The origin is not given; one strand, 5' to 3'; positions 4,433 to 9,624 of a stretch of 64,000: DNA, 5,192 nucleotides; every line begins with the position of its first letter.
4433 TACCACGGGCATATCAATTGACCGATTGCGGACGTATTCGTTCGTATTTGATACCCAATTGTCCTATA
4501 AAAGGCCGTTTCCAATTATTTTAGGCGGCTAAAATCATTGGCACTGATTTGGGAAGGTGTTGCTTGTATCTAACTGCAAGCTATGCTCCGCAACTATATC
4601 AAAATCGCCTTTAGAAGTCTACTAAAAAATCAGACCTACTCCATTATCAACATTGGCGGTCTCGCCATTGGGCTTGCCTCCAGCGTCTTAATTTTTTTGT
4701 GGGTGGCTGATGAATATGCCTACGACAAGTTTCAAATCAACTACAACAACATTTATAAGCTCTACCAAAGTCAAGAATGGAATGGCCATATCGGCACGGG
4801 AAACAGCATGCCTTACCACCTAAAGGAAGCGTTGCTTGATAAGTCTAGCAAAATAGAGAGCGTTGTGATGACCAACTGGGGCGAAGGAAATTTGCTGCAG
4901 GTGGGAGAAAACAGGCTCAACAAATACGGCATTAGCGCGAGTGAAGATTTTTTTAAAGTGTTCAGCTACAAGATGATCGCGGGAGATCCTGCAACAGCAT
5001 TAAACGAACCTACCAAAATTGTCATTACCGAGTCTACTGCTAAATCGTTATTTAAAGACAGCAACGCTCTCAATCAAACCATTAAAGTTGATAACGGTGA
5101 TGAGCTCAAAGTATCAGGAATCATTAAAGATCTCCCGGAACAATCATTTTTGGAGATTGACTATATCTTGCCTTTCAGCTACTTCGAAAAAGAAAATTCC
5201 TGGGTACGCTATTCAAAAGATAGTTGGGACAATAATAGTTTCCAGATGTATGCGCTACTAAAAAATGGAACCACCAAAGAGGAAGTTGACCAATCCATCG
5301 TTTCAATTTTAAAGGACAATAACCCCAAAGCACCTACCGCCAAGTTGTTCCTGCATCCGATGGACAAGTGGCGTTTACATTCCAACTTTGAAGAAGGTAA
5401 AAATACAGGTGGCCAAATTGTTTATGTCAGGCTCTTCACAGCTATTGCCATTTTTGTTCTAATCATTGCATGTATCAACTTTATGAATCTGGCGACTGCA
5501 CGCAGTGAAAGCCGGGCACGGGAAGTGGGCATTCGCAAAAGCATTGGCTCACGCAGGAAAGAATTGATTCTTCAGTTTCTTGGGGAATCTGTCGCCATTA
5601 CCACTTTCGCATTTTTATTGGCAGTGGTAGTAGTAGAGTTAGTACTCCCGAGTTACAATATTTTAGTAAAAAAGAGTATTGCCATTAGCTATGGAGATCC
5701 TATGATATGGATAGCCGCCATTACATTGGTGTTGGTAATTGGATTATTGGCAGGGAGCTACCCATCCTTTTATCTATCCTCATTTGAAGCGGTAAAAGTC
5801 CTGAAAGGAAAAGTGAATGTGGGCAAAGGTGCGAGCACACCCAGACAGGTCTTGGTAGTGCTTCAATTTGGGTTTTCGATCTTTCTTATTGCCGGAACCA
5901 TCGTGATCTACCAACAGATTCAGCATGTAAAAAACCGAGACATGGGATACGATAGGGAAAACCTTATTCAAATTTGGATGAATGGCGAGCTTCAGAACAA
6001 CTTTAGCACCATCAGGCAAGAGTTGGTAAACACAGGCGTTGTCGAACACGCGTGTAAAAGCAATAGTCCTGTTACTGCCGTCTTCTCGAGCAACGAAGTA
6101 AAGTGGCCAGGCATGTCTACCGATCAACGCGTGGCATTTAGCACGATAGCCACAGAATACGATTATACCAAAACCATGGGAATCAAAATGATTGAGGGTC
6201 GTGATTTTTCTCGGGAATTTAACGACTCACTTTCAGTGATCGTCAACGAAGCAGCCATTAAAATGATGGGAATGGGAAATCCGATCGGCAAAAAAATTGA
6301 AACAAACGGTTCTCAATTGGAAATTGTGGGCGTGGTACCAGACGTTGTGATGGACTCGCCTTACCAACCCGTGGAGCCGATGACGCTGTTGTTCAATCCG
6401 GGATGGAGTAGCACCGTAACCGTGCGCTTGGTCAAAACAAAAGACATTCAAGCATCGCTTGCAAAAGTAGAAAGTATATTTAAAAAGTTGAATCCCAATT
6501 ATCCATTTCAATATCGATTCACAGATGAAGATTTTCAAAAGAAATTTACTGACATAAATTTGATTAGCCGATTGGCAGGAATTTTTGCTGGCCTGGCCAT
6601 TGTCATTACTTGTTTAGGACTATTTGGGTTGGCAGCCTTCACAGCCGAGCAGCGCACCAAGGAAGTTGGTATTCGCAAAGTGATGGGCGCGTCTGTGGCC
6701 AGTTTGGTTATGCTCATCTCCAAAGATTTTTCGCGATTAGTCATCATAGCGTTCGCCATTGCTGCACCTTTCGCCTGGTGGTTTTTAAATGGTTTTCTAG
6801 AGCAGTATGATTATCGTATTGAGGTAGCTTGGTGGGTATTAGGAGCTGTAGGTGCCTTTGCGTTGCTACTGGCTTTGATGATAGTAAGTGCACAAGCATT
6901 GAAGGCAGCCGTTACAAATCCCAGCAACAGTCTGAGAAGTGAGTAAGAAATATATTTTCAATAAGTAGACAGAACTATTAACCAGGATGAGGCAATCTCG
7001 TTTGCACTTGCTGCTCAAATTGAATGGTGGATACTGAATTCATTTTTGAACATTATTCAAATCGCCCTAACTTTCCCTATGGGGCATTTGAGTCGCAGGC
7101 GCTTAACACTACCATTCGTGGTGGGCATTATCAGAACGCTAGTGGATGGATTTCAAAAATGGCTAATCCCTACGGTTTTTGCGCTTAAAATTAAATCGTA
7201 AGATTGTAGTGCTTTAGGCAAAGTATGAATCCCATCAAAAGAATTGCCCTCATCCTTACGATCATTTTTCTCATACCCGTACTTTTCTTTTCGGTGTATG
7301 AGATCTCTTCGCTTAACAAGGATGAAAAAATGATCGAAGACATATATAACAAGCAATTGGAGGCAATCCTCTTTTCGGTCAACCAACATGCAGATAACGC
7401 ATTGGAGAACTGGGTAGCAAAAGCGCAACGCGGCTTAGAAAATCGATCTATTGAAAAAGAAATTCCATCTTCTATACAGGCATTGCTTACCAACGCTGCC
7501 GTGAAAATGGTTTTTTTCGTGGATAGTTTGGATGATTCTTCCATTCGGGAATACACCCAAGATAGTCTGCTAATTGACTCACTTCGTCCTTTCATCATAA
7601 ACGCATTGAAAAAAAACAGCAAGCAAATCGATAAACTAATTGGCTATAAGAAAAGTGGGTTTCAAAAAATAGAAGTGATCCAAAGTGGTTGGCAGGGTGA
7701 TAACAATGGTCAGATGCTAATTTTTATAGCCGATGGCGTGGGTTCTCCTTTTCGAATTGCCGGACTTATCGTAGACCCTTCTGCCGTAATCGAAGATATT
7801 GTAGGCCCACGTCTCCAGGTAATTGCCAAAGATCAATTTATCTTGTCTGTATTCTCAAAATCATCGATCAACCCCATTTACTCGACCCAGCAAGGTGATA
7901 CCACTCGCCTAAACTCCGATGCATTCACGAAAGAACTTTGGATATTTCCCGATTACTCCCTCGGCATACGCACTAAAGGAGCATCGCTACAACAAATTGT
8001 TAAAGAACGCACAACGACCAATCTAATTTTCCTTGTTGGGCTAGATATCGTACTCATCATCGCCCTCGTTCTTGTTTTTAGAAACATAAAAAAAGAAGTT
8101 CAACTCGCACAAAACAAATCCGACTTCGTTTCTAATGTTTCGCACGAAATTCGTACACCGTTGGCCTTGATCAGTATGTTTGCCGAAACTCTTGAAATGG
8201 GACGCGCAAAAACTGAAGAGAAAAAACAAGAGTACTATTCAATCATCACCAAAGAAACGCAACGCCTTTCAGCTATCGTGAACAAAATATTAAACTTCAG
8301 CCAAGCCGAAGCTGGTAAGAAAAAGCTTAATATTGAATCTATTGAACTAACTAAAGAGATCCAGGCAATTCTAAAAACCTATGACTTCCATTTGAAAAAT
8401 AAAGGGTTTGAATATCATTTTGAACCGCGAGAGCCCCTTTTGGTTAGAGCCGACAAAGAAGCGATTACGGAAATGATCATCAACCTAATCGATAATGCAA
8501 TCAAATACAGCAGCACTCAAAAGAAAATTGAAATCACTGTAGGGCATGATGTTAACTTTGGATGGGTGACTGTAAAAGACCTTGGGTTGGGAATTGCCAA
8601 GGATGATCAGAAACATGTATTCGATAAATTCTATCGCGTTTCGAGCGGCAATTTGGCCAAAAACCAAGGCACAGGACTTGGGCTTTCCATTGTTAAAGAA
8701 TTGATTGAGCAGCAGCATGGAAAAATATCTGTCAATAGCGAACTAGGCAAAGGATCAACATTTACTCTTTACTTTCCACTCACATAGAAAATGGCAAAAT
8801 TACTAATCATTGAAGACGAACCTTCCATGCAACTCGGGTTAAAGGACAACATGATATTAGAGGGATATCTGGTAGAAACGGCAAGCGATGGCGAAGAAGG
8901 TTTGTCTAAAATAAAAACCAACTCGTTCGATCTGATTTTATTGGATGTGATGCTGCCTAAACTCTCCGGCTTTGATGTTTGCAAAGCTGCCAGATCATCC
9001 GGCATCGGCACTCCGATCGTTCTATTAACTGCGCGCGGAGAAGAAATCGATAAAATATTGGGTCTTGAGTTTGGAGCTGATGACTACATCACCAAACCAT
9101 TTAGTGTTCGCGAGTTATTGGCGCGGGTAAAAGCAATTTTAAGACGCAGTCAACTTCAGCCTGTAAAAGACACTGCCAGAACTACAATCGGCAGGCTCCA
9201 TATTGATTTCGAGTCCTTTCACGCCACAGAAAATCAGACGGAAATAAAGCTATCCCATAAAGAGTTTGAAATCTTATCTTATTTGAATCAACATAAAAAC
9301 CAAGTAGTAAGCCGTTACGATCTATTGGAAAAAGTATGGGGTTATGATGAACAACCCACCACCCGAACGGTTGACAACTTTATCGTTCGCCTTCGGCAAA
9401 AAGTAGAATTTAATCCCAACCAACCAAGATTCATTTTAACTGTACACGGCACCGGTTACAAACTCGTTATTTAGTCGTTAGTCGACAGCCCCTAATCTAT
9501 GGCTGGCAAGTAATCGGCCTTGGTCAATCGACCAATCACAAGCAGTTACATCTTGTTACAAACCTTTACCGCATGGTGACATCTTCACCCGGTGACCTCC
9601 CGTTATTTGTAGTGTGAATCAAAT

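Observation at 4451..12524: Two permease loci share an identically spaced enhancer + sigma54-box layout: candidate regulon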

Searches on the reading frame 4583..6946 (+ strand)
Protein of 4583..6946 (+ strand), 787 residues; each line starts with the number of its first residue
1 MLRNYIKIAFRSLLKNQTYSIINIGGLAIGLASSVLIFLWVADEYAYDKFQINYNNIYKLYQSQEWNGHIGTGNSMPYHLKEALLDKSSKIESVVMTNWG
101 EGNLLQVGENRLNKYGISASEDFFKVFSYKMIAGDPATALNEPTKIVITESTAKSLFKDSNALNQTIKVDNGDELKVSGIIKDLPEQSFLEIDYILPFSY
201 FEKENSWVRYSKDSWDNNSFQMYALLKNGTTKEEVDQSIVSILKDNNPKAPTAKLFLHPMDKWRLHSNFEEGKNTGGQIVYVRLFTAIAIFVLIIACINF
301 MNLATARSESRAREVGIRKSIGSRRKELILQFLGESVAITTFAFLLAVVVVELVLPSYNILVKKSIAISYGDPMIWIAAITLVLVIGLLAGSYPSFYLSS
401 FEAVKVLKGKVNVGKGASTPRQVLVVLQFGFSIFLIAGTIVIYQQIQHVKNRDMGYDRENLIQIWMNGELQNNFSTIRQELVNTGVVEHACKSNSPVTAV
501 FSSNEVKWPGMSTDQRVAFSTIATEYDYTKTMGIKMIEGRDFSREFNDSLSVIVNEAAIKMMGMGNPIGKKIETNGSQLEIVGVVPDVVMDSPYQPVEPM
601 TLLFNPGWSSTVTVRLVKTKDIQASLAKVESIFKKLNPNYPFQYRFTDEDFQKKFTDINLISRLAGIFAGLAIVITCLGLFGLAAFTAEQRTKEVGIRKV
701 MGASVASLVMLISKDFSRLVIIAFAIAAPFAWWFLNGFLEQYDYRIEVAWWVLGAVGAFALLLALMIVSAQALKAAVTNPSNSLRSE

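Call 6: search_protein_families(library=pfam, proteins=[window:4583-6946:+])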
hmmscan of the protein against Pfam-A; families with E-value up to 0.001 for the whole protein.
window:4583-6946:+ (787 aa): 2 families
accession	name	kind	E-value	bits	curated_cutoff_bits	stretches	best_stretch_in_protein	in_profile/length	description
PF12704.14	MacB_PCD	-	7e-39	134.7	27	2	20-240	1-205/207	MacB-like periplasmic core domain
PF02687.27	FtsX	-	3.9e-24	85.5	25.5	2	287-401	2-118/120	FtsX-like permease C-terminal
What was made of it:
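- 4583..6946 (+): Permease P1, 787 aa, duplicated MacB_PCD + FtsX (ADOP-like, orphan). Pfam call 6.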

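Call 10: find_related_loci(query=window:4583-6943:+, collection=genome_contigs, flank=10000)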
Query window:4583-6943:+ (787 aa) in genome_contigs; peptide patterns used: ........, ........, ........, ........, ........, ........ (x = any residue, [..] = any of these).
600 stretches matched a pattern (row limit reached: there are more); 599 encode a relative of the query (tblastn E <= 1e-3); the best 80 are kept; 79 distinct loci.
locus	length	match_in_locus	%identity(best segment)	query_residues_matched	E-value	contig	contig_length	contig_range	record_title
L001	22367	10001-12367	71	1-787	0e+0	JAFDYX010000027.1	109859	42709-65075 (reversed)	MAG: Bacteroidetes bacterium isolate SZAS-68 CK_MAG-11__27__length-109859, whole genome shotgun sequence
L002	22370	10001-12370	61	1-787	0e+0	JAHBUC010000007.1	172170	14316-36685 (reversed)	MAG: Cyclobacteriaceae bacterium isolate ACE_BAC25 BAC25_7, whole genome shotgun sequence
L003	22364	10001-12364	59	1-787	0e+0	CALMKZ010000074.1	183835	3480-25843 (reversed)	MAG TPA_asm: uncultured Cytophagales bacterium isolate SRR1772177_bin.133_CONCOCT_v1.1_MAG genome assembly, contig: ERZ7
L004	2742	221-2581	54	1-787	0e+0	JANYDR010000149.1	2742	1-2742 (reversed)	MAG: Cyclobacteriaceae bacterium isolate 336R_metabinner_78_sub 336R_k141_1990983, whole genome shotgun sequence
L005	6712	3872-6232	53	1-787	0e+0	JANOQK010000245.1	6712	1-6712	MAG: Bacteroidia bacterium isolate VAR_4_metabat_348_sub VAR_4_k141_2458418, whole genome shotgun sequence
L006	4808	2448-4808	52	1-787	0e+0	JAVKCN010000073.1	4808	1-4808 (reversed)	MAG: Cyclobacteriaceae bacterium isolate F4-SAH-22 k141_56416, whole genome shotgun sequence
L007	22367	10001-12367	51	1-787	0e+0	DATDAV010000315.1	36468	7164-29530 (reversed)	MAG TPA_asm: Chryseolinea sp. isolate SMAG_U105 k141_2585476, whole genome shotgun sequence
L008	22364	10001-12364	53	1-787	0e+0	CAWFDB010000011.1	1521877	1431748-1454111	MAG: uncultured Bacteroidetes bacterium isolate MFD04716.bin.2.173 genome assembly, contig: contig_6697, whole genome sh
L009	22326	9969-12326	53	1-787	0e+0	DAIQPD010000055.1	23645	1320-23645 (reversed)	MAG TPA_asm: Chryseolinea sp. isolate CTOTU18528 NODE_1971_length_23645_cov_7.724502, whole genome shotgun sequence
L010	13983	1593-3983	51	1-787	0e+0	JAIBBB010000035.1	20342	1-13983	MAG: Cyclobacteriaceae bacterium isolate SSF13 NODE_1327_length_20342_cov_3.212911, whole genome shotgun sequence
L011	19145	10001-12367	54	1-787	0e+0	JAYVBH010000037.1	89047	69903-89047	MAG: Cyclobacteriaceae bacterium isolate GL28_DN_metabinner_1 GL28_DN_metabinner_1_36, whole genome shotgun sequence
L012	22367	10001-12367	52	1-787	0e+0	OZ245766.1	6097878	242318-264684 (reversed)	MAG: Chryseolinea sp. isolate 89c34839-4e4b-44c7-b883-ef14e44c0401 genome assembly, chromosome: 1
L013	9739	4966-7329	51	1-787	0e+0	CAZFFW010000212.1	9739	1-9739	MAG TPA_asm: uncultured Porifericola sp. isolate SRP063590_co1_125 genome assembly, contig: NODE_7443_length_9739_cov_6.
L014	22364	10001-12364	47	1-787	0e+0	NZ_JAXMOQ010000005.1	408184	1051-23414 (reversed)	MAG: Roseivirga sp. isolate PB_MBin.40 PBX_41CoAssmbCtg, whole genome shotgun sequence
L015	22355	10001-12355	49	1-787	0e+0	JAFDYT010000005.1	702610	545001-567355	MAG: Bacteroidetes bacterium isolate SZAS-61 BACT-AMP-13__5__length-702610, whole genome shotgun sequence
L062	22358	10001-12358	40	1-787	0e+0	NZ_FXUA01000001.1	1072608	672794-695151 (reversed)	Algoriphagus winogradskyi strain DSM 15360 Ga0170437_101, whole genome shotgun sequence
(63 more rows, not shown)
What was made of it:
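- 4583..6946 (+): Orthologs at 54-71% identity (call 10).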

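Call 42: search_protein_families(library=pfam, proteins=[L062:599-1288:+, L062:8857-9789:+])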
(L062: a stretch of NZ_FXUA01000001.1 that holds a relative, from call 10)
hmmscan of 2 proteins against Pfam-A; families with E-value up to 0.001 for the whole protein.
L062:599-1288:+ (229 aa): 1 family
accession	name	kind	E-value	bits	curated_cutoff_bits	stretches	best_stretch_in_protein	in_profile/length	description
PF10988.14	DUF2807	-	2.5e-41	141.8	24.2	1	32-213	2-181/181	Putative auto-transporter adhesin, head GIN domain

L062:8857-9789:+ (310 aa): 0 families

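Call 58: search_protein_families(library=ncbifam, proteins=[window:4583-6943:+], max_evalue=0.00001)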
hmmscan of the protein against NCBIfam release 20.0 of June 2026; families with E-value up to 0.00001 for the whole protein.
window:4583-6943:+ (787 aa): 3 families
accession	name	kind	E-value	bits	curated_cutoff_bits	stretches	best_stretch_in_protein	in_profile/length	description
TIGR03434.1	ADOP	subfamily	1.2e-94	318.1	622.3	1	6-787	5-803/803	ADOP family duplicated permease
NF038008.1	ABC_perm_DarB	equivalog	4.4e-39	134.1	700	1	19-768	11-769/777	darobactin export ABC transporter permease subunit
NF007826.0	PRK10535.1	equivalog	1.5e-13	49.9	966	1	3-404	255-642/648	macrolide ABC transporter ATP-binding protein/permease MacB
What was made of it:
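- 4583..6946 (+): NCBIfam ADOP 318 bits, below the cutoff of 622 (call 58).
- Closest known: ADOP. Same: It is the best NCBIfam match, aligned end to end (call 58).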

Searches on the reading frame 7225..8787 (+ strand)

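Call 6: search_protein_families(library=pfam, proteins=[window:7225-8787:+])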
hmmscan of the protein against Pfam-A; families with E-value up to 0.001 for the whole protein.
window:7225-8787:+ (520 aa): 3 families
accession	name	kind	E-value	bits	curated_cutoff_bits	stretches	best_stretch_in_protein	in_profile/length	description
PF02518.31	HATPase_c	-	1.5e-27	96.7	26.4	1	410-519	2-109/111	Histidine kinase-, DNA gyrase B-, and HSP90-like ATPase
PF00512.31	HisKA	-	5.8e-20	71.5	26.9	1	298-364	2-66/66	His Kinase A (phospho-acceptor) domain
PF14501.12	HATPase_c_5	-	3.7e-05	24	22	1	412-506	4-91/102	GHKL domain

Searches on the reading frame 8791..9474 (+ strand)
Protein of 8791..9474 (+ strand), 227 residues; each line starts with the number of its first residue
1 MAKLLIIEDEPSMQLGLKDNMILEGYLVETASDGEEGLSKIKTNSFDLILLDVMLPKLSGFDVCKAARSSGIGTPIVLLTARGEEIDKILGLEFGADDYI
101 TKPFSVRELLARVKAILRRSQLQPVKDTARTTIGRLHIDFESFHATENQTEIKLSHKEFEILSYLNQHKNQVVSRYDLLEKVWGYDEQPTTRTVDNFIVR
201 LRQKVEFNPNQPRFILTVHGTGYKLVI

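Call 6: search_protein_families(library=pfam, proteins=[window:8791-9474:+])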
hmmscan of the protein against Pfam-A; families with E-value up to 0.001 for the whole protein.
window:8791-9474:+ (227 aa): 2 families
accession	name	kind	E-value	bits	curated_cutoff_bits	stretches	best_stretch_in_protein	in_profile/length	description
PF00072.30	Response_reg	-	5.7e-27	94.5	30.2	1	5-114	2-111/111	Response regulator receiver domain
PF00486.34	Trans_reg_C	-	2.5e-26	92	26.2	1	150-225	2-77/77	Transcriptional regulatory protein, C terminal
